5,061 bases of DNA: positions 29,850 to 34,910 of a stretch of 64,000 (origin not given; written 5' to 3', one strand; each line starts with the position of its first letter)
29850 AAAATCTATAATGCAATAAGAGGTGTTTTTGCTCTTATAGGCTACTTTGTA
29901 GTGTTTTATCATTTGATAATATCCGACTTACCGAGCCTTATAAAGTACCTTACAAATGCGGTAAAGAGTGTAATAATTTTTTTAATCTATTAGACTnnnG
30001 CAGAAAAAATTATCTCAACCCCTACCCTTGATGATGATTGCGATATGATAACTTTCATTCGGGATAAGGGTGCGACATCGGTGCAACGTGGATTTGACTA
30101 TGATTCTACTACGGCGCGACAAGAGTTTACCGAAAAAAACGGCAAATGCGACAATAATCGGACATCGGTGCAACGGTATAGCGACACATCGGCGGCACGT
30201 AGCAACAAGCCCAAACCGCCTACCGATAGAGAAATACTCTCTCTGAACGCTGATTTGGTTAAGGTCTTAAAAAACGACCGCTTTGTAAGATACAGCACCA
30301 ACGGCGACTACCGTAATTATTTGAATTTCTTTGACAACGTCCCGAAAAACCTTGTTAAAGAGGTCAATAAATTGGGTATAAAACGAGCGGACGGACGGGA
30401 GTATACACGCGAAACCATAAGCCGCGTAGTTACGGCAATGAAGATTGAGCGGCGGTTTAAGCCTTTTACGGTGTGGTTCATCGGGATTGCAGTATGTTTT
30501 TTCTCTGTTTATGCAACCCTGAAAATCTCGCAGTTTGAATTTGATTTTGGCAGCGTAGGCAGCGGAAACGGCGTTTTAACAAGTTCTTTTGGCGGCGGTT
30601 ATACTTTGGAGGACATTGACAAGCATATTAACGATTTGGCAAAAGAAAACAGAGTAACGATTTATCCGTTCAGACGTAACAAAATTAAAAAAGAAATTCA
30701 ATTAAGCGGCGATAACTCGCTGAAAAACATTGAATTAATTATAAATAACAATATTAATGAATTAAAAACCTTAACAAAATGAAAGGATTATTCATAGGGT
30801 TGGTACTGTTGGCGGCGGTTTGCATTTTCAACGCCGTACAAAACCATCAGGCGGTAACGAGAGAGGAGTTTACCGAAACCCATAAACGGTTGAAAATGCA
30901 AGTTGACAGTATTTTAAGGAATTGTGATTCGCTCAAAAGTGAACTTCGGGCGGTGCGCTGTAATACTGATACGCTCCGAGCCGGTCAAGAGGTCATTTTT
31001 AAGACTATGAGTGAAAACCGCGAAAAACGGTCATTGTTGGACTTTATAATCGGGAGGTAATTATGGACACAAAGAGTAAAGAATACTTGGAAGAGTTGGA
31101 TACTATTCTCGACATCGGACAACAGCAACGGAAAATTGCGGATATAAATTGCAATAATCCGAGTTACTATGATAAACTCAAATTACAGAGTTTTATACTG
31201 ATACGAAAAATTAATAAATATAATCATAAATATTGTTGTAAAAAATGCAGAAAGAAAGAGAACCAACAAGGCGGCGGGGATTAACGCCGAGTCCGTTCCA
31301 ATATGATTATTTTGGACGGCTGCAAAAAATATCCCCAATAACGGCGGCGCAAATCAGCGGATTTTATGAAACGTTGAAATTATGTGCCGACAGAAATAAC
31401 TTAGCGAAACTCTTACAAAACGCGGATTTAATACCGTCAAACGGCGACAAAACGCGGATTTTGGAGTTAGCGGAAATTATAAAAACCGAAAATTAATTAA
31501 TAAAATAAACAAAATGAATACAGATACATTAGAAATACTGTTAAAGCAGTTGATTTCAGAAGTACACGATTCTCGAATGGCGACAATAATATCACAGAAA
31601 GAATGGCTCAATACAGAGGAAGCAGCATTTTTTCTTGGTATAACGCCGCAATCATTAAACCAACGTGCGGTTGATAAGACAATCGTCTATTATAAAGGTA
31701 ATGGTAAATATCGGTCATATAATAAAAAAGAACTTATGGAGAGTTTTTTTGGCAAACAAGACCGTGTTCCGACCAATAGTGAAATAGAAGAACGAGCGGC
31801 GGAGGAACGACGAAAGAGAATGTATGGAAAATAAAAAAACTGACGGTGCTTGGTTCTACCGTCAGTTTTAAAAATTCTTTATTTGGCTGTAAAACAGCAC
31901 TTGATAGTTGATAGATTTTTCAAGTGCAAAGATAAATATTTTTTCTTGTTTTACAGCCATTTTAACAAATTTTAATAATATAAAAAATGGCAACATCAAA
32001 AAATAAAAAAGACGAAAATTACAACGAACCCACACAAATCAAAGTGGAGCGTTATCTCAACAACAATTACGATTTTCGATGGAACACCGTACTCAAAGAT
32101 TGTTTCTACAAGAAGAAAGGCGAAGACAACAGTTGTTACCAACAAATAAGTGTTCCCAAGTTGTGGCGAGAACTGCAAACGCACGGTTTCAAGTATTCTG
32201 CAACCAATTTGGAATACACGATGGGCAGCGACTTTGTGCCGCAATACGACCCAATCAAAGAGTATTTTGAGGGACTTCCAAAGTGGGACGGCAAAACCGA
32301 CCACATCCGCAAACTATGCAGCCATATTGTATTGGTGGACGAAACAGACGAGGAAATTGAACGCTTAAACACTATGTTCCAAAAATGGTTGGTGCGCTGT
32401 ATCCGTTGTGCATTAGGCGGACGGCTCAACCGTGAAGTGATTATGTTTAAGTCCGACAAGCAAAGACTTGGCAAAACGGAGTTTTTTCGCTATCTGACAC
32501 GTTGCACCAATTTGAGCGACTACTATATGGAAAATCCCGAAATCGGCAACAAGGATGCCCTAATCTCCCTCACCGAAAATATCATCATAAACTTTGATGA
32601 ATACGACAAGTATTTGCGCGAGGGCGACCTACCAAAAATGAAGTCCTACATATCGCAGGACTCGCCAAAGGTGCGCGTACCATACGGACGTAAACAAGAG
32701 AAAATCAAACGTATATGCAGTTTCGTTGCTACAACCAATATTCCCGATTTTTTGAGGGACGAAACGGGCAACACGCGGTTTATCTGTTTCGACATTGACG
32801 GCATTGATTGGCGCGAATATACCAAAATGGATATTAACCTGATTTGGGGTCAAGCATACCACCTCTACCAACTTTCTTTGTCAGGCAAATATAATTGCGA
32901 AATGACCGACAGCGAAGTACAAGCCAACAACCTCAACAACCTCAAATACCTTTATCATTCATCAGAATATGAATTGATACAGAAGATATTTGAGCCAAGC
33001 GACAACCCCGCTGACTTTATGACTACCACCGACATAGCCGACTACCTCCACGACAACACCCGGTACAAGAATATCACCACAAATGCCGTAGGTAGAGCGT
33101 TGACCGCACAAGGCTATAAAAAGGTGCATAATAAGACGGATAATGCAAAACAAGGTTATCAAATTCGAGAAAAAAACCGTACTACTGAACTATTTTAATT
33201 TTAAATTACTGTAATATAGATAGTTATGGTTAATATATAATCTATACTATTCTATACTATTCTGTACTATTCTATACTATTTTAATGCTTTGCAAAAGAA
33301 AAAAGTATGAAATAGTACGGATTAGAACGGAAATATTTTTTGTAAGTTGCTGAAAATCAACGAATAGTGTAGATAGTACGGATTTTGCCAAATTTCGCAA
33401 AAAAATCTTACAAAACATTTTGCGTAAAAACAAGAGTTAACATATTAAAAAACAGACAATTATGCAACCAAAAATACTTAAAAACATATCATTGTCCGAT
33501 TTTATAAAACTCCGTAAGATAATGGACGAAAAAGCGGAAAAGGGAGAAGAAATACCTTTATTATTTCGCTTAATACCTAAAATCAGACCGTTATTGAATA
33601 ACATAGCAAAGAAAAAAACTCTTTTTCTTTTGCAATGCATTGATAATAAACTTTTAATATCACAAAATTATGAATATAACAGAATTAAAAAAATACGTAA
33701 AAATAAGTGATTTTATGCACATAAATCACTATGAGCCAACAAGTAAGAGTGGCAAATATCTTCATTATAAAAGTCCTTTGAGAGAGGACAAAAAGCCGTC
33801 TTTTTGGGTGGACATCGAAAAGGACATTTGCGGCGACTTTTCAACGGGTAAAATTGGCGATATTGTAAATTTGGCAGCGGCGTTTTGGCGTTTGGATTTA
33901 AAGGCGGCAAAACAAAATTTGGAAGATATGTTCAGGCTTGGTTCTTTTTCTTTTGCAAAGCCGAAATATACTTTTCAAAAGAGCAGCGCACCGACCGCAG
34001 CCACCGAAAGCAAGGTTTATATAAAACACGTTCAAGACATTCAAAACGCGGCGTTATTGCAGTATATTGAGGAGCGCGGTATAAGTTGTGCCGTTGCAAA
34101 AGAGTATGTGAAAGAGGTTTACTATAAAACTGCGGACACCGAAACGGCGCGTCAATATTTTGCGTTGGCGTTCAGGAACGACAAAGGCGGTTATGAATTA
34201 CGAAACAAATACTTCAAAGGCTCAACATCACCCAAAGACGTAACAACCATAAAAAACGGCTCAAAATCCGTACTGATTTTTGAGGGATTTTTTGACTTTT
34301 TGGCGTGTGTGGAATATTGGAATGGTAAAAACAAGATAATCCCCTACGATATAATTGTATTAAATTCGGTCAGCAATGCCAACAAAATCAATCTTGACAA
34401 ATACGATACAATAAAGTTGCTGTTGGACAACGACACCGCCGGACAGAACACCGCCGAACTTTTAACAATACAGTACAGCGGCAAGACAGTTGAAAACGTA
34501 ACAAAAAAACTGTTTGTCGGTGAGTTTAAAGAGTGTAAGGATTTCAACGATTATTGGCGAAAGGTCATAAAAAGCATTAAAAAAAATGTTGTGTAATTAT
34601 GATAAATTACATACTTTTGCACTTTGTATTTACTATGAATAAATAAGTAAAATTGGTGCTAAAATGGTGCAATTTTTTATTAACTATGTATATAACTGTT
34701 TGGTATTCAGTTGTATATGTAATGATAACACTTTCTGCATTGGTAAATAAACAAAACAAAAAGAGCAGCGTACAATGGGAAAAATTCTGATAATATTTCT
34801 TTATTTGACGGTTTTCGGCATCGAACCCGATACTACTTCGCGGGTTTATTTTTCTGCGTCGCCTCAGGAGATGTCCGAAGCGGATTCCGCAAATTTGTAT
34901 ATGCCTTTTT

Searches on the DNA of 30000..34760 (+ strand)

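Call 47: search_dna_similar(query=window:30000-34760:+, collection=phages, mode=distant, max_evalue=0.001)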
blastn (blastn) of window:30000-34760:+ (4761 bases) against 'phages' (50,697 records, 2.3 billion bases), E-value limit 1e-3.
Records with a match: 2; places in all: 2; records where one place covers at least 80% of the query: 0.
Best place of each record, by identity: 60-80% 2.
By first word of the organism name: Bacillus 2.
By host as written in the record: Bacillus subtilis KCCM 12052 2.
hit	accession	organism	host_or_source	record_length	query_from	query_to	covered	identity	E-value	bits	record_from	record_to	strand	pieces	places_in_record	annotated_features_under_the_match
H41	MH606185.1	Bacillus phage BSP38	Bacillus subtilis KCCM 12052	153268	3181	3248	1%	79.7%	2e-4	55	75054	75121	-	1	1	none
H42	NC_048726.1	Bacillus phage BSP38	Bacillus subtilis KCCM 12052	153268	3181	3248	1%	79.7%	2e-4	55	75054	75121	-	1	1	none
